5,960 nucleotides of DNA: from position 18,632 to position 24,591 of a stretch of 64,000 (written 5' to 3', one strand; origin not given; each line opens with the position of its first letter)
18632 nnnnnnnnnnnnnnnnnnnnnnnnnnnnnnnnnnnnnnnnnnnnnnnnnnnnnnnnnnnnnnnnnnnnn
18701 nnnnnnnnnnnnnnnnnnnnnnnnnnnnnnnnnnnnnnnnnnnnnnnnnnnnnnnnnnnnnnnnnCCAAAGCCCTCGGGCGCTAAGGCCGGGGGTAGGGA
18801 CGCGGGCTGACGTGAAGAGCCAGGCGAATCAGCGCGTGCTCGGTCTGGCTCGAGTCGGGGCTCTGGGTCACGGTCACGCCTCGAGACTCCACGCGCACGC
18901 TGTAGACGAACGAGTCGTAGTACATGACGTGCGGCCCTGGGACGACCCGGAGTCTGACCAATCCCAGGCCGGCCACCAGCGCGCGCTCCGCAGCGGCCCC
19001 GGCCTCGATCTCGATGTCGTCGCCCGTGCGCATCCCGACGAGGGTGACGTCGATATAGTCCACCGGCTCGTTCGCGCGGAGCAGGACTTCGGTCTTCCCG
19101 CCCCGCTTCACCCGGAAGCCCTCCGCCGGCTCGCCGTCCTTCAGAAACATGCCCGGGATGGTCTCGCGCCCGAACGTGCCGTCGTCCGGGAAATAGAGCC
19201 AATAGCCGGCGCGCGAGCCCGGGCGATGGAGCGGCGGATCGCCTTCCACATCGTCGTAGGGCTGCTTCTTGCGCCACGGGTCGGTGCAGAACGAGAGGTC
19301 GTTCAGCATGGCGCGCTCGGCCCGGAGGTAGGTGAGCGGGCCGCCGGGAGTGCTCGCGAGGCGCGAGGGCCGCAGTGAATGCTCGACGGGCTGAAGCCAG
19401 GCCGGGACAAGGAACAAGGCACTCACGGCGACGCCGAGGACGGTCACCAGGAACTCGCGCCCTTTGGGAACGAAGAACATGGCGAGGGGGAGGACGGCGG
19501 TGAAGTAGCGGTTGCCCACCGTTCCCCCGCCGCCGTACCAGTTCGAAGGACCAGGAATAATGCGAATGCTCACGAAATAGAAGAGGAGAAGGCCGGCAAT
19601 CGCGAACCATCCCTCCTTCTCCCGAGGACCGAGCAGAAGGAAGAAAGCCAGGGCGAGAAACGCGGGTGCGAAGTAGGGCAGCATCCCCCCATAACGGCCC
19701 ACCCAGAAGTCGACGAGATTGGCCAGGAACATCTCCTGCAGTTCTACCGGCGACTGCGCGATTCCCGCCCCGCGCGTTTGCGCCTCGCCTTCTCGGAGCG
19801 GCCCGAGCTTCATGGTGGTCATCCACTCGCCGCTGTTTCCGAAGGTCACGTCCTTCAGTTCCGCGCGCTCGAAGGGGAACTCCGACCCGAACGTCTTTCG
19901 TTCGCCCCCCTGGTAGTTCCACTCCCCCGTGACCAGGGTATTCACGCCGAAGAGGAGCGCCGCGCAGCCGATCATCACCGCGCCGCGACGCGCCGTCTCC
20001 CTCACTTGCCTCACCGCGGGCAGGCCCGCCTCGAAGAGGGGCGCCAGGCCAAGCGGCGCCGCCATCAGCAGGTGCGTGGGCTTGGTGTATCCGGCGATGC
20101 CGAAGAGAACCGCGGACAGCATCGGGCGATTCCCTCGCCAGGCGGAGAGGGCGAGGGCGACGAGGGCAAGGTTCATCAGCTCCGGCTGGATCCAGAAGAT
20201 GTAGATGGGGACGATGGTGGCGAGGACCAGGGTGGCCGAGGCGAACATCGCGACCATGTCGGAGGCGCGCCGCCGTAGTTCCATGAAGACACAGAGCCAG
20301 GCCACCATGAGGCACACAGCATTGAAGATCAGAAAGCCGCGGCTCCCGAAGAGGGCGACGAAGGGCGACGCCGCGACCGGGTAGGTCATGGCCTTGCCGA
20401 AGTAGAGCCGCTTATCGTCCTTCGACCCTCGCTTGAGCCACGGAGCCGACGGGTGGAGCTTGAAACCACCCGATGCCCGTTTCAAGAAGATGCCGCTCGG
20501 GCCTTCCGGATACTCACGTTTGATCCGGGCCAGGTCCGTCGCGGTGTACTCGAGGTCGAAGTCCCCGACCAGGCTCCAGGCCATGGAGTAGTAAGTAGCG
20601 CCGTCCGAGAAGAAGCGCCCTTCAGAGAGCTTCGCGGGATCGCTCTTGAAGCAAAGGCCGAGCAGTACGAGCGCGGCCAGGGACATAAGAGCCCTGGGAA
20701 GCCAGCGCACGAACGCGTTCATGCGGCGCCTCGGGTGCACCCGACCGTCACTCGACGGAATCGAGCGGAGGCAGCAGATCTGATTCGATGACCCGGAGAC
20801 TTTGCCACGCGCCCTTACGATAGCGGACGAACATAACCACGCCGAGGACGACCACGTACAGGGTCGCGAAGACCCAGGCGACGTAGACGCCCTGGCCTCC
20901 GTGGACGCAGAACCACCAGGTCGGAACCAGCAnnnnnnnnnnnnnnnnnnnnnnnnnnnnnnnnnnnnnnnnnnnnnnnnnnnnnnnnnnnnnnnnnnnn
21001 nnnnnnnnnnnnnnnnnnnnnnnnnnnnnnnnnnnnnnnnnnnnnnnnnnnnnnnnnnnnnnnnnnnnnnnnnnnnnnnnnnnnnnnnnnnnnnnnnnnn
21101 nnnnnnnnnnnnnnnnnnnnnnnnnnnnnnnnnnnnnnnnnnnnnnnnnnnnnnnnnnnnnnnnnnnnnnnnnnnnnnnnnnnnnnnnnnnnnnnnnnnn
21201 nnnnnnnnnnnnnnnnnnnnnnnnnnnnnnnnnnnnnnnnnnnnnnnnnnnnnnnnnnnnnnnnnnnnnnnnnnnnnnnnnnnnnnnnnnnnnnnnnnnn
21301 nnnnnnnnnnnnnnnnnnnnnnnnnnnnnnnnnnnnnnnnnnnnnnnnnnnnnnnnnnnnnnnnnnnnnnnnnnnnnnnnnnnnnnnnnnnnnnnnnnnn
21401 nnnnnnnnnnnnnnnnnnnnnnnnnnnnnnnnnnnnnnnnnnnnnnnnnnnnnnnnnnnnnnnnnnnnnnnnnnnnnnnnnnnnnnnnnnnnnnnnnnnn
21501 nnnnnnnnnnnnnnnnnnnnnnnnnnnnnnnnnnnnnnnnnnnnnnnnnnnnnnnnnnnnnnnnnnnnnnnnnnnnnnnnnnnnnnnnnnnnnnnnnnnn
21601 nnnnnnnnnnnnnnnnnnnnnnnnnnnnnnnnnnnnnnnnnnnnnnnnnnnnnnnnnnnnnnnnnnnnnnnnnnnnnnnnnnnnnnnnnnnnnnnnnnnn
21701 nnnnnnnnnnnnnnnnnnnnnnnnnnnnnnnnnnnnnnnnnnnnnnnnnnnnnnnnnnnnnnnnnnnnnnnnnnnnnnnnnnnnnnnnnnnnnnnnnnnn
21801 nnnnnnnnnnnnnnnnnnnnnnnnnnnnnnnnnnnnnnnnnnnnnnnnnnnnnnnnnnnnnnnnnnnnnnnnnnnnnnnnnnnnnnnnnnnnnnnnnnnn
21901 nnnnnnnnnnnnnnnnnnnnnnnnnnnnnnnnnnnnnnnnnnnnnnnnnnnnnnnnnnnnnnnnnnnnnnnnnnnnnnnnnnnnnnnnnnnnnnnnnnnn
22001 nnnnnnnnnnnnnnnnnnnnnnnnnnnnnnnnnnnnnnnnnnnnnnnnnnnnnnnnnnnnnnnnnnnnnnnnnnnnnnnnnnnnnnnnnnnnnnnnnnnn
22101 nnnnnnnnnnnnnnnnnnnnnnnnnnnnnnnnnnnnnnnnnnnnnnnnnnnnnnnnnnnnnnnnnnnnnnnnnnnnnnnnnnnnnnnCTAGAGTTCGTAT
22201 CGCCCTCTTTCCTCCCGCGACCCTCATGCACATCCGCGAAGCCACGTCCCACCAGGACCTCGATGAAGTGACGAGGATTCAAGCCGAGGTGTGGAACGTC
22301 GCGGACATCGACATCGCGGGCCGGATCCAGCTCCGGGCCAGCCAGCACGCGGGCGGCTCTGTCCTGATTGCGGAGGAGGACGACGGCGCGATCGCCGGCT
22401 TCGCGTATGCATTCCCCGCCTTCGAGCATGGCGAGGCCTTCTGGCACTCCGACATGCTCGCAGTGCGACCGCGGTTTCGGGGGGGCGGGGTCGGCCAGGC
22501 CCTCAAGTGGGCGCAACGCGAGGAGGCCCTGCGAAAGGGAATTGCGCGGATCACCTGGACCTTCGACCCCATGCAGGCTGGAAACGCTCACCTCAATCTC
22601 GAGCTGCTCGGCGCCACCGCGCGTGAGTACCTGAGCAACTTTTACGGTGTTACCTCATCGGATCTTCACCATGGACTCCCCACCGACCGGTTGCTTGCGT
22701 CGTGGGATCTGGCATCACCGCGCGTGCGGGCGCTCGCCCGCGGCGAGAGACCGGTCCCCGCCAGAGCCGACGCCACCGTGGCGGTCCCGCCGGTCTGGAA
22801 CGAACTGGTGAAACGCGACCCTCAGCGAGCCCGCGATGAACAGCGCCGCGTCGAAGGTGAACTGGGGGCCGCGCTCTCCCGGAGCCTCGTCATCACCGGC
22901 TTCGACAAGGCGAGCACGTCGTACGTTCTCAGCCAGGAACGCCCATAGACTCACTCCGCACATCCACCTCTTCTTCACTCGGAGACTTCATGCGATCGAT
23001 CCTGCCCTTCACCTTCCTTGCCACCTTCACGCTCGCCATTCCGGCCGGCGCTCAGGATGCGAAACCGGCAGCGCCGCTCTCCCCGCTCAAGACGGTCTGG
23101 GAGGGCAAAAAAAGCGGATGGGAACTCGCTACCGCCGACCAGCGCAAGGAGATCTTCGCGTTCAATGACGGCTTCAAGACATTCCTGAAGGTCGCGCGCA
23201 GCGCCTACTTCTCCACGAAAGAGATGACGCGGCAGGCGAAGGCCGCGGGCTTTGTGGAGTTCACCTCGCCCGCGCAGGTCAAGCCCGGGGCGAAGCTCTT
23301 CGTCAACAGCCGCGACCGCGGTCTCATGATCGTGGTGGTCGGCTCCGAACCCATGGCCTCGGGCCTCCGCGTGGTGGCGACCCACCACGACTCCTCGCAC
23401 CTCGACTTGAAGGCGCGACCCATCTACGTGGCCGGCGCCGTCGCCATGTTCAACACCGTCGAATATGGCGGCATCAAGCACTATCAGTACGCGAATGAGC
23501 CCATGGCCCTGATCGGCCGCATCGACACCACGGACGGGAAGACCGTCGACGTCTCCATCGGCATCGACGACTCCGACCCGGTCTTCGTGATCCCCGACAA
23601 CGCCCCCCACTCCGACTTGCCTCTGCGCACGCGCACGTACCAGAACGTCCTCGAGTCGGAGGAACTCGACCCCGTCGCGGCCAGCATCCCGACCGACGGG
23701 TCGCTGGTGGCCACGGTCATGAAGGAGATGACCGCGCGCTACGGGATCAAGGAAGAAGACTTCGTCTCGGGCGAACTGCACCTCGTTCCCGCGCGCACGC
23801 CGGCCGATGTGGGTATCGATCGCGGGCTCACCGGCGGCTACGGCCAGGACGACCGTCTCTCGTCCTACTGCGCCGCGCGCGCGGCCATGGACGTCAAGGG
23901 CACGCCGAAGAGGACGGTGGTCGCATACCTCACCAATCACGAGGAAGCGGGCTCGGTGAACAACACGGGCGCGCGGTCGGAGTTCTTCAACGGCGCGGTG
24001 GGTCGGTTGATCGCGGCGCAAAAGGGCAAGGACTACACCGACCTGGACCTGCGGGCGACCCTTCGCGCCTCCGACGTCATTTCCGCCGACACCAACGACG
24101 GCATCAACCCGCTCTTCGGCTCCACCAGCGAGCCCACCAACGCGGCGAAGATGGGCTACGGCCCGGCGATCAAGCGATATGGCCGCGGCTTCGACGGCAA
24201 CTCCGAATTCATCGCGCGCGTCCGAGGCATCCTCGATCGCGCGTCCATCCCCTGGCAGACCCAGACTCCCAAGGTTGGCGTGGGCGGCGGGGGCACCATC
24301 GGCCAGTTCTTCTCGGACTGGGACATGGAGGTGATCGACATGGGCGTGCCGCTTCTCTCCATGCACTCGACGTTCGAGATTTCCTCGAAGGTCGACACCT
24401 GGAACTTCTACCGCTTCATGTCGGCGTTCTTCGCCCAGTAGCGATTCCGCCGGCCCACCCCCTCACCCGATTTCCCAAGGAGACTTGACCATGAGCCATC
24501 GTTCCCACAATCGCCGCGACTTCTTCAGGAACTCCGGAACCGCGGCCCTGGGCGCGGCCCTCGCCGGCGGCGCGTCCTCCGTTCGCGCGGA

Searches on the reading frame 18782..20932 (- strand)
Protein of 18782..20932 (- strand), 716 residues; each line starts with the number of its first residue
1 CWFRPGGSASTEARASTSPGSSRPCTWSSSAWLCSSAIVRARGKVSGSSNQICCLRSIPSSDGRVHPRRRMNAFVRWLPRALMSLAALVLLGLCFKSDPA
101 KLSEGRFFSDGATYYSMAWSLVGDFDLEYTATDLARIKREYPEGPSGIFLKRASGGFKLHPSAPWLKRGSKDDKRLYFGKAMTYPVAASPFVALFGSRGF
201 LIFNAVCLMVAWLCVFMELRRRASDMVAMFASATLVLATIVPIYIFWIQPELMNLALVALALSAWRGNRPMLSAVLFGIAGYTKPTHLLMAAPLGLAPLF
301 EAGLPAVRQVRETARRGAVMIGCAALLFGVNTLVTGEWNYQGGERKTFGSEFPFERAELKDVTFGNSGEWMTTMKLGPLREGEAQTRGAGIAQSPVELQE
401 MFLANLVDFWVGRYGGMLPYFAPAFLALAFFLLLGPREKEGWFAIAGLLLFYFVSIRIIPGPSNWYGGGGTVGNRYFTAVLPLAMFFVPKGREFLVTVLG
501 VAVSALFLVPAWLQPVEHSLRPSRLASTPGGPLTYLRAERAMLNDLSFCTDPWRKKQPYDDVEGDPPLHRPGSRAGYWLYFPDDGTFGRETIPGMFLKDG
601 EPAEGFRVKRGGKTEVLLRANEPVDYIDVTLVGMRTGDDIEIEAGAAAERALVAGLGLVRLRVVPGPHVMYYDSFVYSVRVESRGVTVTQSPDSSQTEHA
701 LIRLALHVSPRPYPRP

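Call 17: search_protein_families(library=pfam, proteins=[window:18782-20932:-], max_evalue=0.001)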
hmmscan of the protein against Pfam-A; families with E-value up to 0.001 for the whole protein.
window:18782-20932:- (716 aa): 2 families
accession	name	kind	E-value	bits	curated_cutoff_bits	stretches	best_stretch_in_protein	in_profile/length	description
PF06728.19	PIG-U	-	0.00049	19.7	24.5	0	254-341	148-238/378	GPI transamidase subunit PIG-U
PF09594.16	GT87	-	0.00065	20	25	1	184-328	12-144/237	Glycosyltransferase family 87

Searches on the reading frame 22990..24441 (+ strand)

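Call 16: search_protein_families(library=pfam, proteins=[window:22990-24441:+], max_evalue=0.001)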
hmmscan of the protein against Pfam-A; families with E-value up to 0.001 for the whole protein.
window:22990-24441:+ (483 aa): 2 families
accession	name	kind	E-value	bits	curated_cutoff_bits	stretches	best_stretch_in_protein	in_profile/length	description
PF02127.20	Peptidase_M18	-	7.4e-62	210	24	1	65-481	1-432/432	Aminopeptidase I zinc metalloprotease (M18)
PF05343.19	Peptidase_M42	-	0.00047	19.7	23.2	0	384-470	202-286/292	M42 glutamyl aminopeptidase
